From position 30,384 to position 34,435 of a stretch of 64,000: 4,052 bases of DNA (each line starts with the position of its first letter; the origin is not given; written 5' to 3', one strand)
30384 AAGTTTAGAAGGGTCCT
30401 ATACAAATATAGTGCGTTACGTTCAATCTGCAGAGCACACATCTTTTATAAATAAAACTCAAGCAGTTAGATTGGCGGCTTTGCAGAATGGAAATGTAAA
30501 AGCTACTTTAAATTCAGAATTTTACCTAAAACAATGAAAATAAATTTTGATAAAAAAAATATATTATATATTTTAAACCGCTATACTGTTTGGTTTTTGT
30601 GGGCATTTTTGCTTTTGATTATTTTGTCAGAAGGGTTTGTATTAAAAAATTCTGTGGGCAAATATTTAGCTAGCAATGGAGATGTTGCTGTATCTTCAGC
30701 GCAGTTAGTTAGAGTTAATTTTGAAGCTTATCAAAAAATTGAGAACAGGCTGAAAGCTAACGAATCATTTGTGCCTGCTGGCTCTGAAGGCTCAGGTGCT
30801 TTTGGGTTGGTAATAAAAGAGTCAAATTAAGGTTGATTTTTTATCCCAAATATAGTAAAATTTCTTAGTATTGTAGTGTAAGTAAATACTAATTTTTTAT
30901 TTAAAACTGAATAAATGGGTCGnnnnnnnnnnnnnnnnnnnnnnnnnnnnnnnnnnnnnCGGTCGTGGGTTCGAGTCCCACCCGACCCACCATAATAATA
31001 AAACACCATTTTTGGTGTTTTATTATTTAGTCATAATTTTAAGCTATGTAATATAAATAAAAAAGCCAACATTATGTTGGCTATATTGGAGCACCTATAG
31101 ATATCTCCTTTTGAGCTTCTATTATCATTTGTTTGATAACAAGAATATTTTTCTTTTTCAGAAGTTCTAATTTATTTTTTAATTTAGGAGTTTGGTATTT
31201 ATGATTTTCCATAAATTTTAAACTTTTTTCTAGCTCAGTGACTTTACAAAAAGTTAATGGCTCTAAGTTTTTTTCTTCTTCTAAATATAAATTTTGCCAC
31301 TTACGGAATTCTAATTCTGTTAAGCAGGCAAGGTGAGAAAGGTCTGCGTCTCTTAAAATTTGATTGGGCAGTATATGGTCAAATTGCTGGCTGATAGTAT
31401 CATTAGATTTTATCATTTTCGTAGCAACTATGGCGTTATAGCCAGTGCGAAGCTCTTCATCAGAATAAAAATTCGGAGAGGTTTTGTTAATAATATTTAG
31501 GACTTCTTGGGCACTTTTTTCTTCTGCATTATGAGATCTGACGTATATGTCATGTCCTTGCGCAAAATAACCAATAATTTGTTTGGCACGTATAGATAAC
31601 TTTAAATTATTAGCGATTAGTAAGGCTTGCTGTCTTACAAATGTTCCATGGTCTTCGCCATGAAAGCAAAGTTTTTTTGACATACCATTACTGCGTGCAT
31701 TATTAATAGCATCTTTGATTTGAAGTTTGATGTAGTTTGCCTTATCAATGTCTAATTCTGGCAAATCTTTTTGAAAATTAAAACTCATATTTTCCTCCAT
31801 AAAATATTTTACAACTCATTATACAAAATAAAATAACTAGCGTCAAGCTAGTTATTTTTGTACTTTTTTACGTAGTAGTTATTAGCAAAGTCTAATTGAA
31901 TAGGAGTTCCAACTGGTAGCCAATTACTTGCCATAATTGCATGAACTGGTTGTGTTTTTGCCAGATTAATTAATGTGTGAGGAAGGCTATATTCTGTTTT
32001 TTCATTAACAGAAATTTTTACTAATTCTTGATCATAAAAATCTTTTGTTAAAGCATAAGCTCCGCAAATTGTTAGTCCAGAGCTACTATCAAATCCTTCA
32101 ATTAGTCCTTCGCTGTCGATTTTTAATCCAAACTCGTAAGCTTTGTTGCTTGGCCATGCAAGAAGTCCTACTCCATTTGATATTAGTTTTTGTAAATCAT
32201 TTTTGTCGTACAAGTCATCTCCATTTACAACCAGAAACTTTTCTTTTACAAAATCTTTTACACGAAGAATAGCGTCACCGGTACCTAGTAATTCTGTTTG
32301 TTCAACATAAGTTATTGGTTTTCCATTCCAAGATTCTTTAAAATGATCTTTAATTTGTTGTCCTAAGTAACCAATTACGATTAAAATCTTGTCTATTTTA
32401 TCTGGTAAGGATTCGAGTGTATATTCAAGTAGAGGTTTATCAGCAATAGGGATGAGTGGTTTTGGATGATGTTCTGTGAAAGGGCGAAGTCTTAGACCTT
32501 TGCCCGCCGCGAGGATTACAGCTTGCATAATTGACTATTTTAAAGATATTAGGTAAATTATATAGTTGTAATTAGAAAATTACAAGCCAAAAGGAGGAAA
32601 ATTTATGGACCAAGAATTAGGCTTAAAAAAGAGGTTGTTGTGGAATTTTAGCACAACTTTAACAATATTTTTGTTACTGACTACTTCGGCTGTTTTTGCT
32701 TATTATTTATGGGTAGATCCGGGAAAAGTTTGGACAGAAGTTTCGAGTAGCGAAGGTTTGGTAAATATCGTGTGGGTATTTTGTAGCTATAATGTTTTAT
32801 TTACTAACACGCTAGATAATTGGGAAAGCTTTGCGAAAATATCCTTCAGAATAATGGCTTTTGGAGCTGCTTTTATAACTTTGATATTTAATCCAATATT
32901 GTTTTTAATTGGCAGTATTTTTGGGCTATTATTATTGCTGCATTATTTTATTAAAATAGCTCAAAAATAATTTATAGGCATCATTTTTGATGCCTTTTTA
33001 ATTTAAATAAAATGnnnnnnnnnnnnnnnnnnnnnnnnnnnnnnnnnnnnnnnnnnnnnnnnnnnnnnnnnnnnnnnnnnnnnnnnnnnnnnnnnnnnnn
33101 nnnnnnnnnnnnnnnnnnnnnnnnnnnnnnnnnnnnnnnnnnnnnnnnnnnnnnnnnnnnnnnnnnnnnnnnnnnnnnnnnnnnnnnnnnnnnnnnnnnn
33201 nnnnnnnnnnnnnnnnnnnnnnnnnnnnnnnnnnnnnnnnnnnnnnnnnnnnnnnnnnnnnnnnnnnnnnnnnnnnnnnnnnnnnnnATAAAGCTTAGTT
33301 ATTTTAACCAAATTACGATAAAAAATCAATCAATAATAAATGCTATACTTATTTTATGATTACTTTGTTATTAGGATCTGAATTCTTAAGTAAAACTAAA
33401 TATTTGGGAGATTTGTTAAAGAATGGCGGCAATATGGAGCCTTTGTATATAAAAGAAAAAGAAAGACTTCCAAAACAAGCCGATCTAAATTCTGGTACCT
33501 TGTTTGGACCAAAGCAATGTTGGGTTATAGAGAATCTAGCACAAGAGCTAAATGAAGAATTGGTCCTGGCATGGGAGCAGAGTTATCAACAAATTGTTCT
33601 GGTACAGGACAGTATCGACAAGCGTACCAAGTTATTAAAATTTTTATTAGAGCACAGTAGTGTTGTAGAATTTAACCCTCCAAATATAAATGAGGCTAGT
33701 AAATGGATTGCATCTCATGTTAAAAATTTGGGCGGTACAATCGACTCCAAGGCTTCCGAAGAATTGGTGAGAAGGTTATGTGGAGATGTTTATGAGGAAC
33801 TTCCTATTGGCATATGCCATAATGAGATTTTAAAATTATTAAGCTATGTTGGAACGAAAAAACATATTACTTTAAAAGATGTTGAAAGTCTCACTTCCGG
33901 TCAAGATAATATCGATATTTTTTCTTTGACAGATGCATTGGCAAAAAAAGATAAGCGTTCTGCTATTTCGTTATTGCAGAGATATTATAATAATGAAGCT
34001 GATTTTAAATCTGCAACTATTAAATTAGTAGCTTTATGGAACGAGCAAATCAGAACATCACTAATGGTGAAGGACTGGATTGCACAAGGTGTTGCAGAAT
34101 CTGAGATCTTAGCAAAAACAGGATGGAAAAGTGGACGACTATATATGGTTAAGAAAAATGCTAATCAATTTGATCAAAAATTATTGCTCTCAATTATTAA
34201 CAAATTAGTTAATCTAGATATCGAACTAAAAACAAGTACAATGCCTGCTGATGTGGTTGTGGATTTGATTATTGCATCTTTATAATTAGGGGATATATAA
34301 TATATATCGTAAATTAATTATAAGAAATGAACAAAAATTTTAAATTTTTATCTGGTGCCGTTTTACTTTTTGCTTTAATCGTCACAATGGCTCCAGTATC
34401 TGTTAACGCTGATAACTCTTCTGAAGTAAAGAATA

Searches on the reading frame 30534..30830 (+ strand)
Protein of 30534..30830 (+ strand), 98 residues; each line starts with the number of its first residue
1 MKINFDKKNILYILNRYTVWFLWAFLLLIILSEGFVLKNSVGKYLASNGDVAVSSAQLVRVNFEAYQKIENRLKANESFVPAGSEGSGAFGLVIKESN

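Call 4: search_protein_families(library=pfam, proteins=[window:30534-30830:+], max_evalue=0.01)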
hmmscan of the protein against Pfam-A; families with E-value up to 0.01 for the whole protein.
window:30534-30830:+ (98 aa): 0 families

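Call 47: search_protein_families(library=pfam, proteins=[window:30534-30827:+], max_evalue=5)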
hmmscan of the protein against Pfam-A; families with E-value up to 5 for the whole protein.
window:30534-30827:+ (98 aa): 1 family
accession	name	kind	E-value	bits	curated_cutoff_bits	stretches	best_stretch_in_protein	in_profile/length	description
PF13624.11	SurA_N_3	-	0.15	12.3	27.2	1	17-54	9-45/162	SurA-like N-terminal domain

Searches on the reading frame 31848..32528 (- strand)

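Call 9: search_protein_families(library=pfam, proteins=[window:31848-32528:-], max_evalue=0.001)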
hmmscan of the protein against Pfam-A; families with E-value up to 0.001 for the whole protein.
window:31848-32528:- (226 aa): 3 families
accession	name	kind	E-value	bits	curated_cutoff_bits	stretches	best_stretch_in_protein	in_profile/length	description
PF00483.29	NTP_transferase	-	2.4e-20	73.6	21.2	1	3-189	2-209/245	Nucleotidyl transferase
PF12804.13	NTP_transf_3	-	9.1e-10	39.4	27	1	3-118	1-110/160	MobA-like NTP transferase domain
PF01128.25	IspD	-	6.9e-05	23.2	27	1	1-53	1-52/221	2-C-methyl-D-erythritol 4-phosphate cytidylyltransferase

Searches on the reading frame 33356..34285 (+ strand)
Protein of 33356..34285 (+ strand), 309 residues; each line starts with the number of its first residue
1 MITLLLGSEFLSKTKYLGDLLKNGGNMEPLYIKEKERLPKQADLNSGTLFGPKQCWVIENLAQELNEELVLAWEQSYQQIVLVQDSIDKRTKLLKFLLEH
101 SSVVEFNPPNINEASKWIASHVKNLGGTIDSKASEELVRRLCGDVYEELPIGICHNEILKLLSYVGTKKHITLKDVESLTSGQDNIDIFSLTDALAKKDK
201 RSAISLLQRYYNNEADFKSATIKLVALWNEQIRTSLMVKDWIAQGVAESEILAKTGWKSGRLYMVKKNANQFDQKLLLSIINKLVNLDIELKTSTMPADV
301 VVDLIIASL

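Call 9: search_protein_families(library=pfam, proteins=[window:33356-34285:+], max_evalue=0.001)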
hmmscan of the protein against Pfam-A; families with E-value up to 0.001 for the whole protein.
window:33356-34285:+ (309 aa): 1 family
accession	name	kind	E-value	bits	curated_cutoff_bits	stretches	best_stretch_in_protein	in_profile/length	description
PF21694.2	DNA_pol3_delta_C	-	1.5e-18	67.4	27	1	187-308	3-120/121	DNA polymerase III delta subunit, C-terminal domain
